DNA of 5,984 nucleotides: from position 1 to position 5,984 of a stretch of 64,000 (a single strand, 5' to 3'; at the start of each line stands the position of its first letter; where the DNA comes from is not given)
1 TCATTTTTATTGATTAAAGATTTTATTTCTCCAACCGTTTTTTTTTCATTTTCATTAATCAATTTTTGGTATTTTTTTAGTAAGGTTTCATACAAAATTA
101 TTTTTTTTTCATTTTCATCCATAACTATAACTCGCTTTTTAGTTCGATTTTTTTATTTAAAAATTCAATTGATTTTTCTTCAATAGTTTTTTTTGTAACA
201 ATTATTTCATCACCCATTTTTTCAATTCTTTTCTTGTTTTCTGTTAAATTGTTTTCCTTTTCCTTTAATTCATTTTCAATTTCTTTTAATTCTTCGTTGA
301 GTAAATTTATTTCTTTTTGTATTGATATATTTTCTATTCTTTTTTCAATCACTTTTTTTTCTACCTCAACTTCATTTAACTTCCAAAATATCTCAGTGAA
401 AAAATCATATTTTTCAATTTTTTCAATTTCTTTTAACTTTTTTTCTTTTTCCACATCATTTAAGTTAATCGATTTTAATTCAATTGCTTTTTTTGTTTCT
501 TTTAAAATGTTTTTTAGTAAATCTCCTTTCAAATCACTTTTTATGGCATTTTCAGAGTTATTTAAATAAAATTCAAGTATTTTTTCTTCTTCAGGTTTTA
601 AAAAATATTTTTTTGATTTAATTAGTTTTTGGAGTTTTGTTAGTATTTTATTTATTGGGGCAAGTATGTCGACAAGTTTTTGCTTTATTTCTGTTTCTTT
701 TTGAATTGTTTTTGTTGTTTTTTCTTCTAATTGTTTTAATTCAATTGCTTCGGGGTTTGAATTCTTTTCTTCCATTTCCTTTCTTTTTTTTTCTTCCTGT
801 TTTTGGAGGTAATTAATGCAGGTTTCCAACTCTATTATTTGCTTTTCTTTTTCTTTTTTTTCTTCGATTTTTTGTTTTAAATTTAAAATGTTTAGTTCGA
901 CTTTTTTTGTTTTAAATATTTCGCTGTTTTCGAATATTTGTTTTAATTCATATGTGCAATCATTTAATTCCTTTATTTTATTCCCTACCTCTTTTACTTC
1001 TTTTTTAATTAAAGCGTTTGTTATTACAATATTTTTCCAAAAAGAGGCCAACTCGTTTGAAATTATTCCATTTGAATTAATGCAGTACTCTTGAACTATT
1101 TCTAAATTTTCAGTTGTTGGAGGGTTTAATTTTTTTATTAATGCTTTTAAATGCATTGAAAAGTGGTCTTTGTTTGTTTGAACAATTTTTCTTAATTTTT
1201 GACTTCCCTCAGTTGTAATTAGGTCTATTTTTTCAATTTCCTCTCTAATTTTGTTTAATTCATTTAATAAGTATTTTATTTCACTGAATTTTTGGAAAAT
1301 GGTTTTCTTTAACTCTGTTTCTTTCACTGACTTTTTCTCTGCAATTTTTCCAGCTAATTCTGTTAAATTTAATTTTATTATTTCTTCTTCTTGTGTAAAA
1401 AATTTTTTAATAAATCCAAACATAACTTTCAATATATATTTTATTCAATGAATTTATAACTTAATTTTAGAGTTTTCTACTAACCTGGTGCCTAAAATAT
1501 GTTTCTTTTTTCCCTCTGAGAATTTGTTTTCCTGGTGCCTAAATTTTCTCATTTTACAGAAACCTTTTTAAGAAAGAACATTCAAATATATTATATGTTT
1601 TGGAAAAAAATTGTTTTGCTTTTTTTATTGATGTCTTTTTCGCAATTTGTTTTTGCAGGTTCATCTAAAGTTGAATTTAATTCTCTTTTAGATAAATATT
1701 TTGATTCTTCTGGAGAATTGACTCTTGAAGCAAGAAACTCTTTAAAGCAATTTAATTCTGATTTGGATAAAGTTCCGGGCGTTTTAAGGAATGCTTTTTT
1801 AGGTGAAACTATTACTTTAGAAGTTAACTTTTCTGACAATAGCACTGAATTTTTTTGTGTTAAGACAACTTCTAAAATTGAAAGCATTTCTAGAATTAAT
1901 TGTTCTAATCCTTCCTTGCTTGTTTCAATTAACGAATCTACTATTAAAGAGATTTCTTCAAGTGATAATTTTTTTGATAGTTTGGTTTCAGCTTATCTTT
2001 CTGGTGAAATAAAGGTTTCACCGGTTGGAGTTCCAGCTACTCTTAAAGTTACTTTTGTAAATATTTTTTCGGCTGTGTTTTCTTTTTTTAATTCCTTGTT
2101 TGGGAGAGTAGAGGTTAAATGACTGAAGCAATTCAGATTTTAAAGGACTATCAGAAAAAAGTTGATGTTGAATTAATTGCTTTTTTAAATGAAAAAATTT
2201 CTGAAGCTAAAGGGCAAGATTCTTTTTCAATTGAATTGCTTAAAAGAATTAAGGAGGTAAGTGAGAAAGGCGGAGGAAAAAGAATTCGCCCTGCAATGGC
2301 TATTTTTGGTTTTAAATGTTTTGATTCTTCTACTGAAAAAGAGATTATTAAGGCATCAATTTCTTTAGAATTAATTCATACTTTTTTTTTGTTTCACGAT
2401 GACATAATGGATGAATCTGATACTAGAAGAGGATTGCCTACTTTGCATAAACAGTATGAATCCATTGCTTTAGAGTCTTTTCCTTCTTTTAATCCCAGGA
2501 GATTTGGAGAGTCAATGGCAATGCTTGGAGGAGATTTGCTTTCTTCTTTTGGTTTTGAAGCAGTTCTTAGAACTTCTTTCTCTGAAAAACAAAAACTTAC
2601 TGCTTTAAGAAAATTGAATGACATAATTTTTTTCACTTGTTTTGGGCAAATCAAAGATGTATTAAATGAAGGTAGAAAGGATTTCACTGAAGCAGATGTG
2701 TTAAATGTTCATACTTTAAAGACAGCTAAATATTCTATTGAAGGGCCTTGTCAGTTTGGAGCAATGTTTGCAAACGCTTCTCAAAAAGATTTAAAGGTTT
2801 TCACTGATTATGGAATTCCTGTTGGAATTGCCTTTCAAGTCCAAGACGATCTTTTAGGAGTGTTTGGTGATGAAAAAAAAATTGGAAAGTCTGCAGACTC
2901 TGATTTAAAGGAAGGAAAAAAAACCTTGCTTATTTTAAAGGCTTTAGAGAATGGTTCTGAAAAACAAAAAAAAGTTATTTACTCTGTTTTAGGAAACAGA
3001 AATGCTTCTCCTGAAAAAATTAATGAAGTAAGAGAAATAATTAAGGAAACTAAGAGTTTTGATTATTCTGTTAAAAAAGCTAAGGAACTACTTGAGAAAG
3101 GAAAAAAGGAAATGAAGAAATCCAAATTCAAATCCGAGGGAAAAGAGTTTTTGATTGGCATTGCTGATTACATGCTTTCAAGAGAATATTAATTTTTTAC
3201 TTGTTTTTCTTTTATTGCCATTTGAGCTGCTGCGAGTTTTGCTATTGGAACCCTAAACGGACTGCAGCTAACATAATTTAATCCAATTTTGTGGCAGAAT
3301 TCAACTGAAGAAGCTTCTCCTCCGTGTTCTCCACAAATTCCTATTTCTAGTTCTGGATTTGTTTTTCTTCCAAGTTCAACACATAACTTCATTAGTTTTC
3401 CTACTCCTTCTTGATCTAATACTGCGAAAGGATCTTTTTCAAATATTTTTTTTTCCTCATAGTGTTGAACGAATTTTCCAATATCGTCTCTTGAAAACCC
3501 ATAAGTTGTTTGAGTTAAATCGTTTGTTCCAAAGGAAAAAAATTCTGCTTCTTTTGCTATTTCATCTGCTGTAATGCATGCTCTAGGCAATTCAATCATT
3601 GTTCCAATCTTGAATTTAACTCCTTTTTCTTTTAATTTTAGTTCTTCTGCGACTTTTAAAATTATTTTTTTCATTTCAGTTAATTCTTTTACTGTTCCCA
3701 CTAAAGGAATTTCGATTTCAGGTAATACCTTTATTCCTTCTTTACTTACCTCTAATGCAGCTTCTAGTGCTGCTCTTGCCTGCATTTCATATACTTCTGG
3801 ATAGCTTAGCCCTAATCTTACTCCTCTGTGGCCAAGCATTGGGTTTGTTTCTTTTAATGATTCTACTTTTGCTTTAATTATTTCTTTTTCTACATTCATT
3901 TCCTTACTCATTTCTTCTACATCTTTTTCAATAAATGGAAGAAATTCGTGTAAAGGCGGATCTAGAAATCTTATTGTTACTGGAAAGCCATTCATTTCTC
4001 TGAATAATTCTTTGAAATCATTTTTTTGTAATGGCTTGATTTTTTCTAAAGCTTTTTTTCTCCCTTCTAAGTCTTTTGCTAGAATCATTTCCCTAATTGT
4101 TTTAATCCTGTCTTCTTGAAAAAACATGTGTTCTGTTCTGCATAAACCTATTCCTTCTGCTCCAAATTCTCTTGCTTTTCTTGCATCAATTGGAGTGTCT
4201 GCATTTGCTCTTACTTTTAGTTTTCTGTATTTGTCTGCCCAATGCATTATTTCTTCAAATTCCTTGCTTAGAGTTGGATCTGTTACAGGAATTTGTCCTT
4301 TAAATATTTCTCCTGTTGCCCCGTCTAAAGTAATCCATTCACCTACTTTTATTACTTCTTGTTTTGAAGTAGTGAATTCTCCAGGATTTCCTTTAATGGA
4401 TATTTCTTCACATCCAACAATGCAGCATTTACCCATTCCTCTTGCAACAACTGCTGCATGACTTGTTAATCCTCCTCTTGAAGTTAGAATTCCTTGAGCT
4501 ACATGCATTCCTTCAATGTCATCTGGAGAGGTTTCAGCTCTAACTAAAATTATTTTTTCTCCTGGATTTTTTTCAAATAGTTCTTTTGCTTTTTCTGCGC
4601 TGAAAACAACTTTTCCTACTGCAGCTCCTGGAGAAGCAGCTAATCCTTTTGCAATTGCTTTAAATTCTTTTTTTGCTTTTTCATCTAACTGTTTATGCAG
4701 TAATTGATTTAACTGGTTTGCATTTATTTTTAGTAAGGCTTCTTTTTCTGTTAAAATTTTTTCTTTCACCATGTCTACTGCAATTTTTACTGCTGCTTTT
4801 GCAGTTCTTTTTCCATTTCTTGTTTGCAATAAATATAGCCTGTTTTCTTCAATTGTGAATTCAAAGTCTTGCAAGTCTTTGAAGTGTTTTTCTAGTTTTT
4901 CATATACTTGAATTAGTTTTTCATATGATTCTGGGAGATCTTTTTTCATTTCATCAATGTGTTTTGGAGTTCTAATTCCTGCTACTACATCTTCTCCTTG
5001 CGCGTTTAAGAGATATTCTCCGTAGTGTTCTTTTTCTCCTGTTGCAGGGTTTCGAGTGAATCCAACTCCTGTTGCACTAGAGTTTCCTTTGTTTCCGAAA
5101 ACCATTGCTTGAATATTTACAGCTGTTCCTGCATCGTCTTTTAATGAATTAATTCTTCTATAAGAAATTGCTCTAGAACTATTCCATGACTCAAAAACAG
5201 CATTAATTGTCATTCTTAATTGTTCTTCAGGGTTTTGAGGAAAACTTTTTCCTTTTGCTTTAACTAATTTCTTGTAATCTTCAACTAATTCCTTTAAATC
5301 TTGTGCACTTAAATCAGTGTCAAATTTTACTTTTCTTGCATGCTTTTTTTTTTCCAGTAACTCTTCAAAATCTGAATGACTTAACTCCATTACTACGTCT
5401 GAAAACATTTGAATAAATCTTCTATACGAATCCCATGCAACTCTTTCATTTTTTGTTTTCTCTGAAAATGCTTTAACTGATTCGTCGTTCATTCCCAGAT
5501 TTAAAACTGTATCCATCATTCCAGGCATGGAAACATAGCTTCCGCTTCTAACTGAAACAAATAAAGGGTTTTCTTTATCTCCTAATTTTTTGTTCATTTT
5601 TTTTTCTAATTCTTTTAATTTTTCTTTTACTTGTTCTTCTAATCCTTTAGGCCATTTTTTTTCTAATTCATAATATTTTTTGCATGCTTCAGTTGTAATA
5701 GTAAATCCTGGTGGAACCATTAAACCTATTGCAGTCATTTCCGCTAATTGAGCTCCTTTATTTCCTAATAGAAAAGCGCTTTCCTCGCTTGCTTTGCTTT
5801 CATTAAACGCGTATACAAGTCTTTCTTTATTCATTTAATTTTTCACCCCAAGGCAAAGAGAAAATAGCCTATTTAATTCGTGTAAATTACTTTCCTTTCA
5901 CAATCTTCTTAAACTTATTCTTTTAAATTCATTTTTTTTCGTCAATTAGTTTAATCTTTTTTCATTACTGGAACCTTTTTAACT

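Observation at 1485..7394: Near-identical 63-bp element upstream of two separate isoprenoid-biosynthesis operons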

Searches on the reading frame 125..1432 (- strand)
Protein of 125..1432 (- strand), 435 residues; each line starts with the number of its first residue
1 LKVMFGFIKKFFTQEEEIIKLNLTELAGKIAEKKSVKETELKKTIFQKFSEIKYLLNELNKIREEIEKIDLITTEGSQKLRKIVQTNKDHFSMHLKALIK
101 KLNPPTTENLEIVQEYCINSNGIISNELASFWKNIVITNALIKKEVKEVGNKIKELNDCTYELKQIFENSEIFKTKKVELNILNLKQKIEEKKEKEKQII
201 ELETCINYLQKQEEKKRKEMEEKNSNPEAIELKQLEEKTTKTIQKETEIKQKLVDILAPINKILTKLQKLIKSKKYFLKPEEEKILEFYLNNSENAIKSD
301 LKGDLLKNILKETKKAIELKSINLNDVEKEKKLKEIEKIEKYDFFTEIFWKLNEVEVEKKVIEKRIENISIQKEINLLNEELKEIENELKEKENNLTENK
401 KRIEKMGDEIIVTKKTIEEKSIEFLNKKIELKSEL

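Call 8: search_protein_families(library=pfam, proteins=[window:125-1432:-])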
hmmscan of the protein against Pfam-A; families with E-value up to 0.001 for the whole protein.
window:125-1432:- (435 aa): 0 families

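Call 29: search_protein_families(library=ncbifam, proteins=[window:125-1423:-], max_evalue=0.01)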
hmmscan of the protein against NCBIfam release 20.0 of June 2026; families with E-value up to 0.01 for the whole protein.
window:125-1423:- (432 aa): 0 families

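Call 77: find_encoding_contigs(protein=window:125-1423:-, flank=10000, max_places=5)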
Protein window:125-1423:- (432 aa): no gene with exactly this product is on record in the collection.

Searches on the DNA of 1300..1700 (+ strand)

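Call 34: search_rna_families(source=window, start=1300, end=1700, threshold=evalue, max_evalue=10)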
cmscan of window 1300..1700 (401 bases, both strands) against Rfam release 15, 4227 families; matches with E-value up to 10: 2.
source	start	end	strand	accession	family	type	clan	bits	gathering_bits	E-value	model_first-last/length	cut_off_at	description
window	1583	1613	+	RF02584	KRAS_3UTR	Cis-reg;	-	20.3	49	7.5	1-49/49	no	KRAS 3' UTR cis-regulatory element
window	1526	1595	-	RF00372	sroH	Gene; sRNA;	-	9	80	7.8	1-161/161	no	sroH RNA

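Call 82: search_dna_similar(query=window:1470-1580:+, collection=phages, mode=distant, max_evalue=1, max_rows=5)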
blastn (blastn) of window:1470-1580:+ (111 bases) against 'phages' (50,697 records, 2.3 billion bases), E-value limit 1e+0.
Records with a match: 1; places in all: 1; records where one place covers at least 80% of the query: 0.
Best place of each record, by identity: 90-95% 1.
By first word of the organism name: Psychrobacillus 1.
By host as written in the record: Psychrobacillus psychrodurans 1.
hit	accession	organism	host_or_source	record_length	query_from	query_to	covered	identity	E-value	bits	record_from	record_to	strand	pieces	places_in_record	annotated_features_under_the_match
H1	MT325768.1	Psychrobacillus phage Perkons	Psychrobacillus psychrodurans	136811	70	99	27%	90.0%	9e-2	42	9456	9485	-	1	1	hypothetical protein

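Call 83: search_dna_similar(query=window:1470-1580:+, collection=plasmids, mode=distant, max_evalue=1, max_rows=5)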
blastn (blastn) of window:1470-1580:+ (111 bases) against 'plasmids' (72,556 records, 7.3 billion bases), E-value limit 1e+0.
No match.
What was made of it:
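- Tried and rejected: BLAST of the element against phage and plasmid collections found nothing meaningful (calls 82, 83).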

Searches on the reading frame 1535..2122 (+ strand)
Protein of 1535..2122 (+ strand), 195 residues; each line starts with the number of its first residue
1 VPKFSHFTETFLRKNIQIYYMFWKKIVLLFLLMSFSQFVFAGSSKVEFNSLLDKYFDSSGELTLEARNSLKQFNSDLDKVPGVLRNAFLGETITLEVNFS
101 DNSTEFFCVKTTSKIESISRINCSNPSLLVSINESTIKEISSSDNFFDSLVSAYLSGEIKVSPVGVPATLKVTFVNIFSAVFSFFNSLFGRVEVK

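Call 8: search_protein_families(library=pfam, proteins=[window:1535-2122:+])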
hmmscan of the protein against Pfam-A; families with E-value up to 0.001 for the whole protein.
window:1535-2122:+ (195 aa): 0 families

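Call 29: search_protein_families(library=ncbifam, proteins=[window:1595-2122:+], max_evalue=0.01)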
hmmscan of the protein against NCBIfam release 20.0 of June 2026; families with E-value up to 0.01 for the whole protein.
window:1595-2122:+ (175 aa): 0 families

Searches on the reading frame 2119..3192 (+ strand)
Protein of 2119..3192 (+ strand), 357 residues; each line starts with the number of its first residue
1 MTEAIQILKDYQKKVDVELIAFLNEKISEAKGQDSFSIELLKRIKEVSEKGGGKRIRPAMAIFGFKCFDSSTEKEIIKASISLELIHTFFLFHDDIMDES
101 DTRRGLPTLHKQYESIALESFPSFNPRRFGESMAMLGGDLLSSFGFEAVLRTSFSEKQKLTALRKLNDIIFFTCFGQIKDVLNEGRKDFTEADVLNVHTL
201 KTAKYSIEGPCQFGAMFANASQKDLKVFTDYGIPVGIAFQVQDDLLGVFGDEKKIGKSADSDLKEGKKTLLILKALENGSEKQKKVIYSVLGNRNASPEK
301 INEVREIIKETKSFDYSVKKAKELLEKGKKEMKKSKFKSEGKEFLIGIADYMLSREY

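Call 8: search_protein_families(library=pfam, proteins=[window:2119-3192:+])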
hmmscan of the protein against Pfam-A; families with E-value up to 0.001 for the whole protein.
window:2119-3192:+ (357 aa): 1 family
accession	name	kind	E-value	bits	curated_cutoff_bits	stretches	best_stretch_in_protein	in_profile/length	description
PF00348.22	polyprenyl_synt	-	3.1e-62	210.5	27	1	41-307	4-250/251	Polyprenyl synthetase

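Call 29: search_protein_families(library=ncbifam, proteins=[window:2119-3192:+], max_evalue=0.01)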
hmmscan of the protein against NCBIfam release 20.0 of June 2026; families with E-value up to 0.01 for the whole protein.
window:2119-3192:+ (357 aa): 16 families
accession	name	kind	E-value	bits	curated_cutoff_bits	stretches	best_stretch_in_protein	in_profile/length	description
NF041169.1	f2_encap_cargo4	exception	2.9e-70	237.1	450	1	6-356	3-333/334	family 2 encapsulin nanocompartment cargo protein polyprenyl transferase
NF040698.1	IdsA_Meth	equivalog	1.8e-66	224.6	468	1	3-356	2-327/328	short chain isoprenyl diphosphate synthase IdsA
NF041003.1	GGPP_syn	equivalog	6.7e-63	212.7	500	1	49-355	36-324/326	geranylgeranyl diphosphate synthase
NF042416.1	GFPPS_Mycobact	equivalog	1.6e-49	168.8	600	1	18-349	8-342/350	bifunctional (2E,6E)-farnesyl/geranyl diphosphate synthase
NF040789.2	gerfarn_diphsyn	equivalog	5.2e-46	157.4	560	1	72-357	80-345/345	geranylfarnesyl diphosphate synthase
NF045485.1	FPPsyn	subfamily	3.1e-45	154.5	275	2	127-289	96-261/288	farnesyl diphosphate synthase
NF008140.0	PRK10888.1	equivalog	1.7e-37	129.5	412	1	37-355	28-321/323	octaprenyl diphosphate synthase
TIGR02748.1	GerC3_HepT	equivalog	4.8e-36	124.5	456.55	1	50-357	40-319/319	heptaprenyl diphosphate synthase component II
NF045549.1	GGPPsyn_IdsB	equivalog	7.9e-34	117.2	475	1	51-324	63-317/346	geranylgeranyl diphosphate synthase IdsB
NF045685.1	GGPPSynCrtE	equivalog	3.2e-32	111.7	460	2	125-293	99-270/293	geranylgeranyl diphosphate synthase CrtE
TIGR02749.1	prenyl_cyano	equivalog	2.7e-31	108.8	383.2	1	50-355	41-320/322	solanesyl diphosphate synthase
NF045628.1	HxpDPsynlarge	equivalog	2.5e-30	105.6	500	2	164-357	124-311/311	hexaprenyl-diphosphate synthase large subunit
NF007877.0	PRK10581.1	equivalog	2.3e-27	95.9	321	1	51-288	42-268/299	(2E,6E)-farnesyl diphosphate synthase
NF042417.1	NPPPS_Mycobact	equivalog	8.5e-24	84.2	600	1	50-355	53-333/335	nonaprenyl/(2E,6E)-farnesyl/geranylgeranyl diphosphat synthase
NF040627.1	GFPS_Meth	equivalog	5.9e-14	52.2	600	1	41-314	28-271/285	geranylfarnesyl diphosphate synthase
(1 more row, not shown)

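Call 65: find_encoding_contigs(protein=window:2119-3192:+, flank=10000, max_places=5)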
Protein window:2119-3192:+ (357 aa): no gene with exactly this product is on record in the collection.
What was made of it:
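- Tried and rejected: Exact-protein look-ups for GGPPS and for the coiled-coil protein were not on record (calls 65, 77).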

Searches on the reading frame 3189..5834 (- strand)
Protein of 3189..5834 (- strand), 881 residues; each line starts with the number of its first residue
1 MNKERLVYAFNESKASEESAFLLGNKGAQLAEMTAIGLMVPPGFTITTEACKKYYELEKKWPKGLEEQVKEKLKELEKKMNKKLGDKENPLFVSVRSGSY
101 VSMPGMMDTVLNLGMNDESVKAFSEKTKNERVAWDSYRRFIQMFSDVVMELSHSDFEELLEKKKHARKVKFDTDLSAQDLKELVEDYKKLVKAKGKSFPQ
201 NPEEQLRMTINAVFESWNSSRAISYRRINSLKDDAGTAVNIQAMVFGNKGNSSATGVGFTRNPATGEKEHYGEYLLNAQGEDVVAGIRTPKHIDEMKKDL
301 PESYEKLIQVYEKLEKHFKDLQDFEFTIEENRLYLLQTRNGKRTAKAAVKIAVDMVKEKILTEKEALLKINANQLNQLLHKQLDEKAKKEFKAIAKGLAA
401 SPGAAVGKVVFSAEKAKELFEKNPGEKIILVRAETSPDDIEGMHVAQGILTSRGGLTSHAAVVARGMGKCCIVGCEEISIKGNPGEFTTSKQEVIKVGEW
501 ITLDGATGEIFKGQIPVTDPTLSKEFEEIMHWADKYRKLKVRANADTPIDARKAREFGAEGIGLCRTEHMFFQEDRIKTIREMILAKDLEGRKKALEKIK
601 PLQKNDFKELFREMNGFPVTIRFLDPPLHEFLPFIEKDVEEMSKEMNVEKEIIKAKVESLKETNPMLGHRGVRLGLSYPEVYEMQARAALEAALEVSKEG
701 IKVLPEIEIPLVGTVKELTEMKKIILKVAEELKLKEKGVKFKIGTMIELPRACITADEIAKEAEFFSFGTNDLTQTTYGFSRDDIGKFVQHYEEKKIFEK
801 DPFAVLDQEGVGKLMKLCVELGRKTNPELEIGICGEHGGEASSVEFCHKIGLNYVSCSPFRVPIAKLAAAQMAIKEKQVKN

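Call 8: search_protein_families(library=pfam, proteins=[window:3189-5834:-])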
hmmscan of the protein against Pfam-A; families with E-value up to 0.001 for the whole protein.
window:3189-5834:- (881 aa): 3 families
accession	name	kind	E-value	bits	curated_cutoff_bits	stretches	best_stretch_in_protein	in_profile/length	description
PF02896.24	PEP-utilizers_C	-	7.1e-83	278.6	22.8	1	523-872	4-291/293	PEP-utilising enzyme, PEP-binding domain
PF01326.24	PPDK_N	-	1.1e-50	173.2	27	3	65-298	77-225/328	Pyruvate phosphate dikinase, AMP/ATP-binding domain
PF00391.29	PEP-utilizers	-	1.8e-24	85.5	23.1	1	426-508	3-72/72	PEP-utilising enzyme, mobile domain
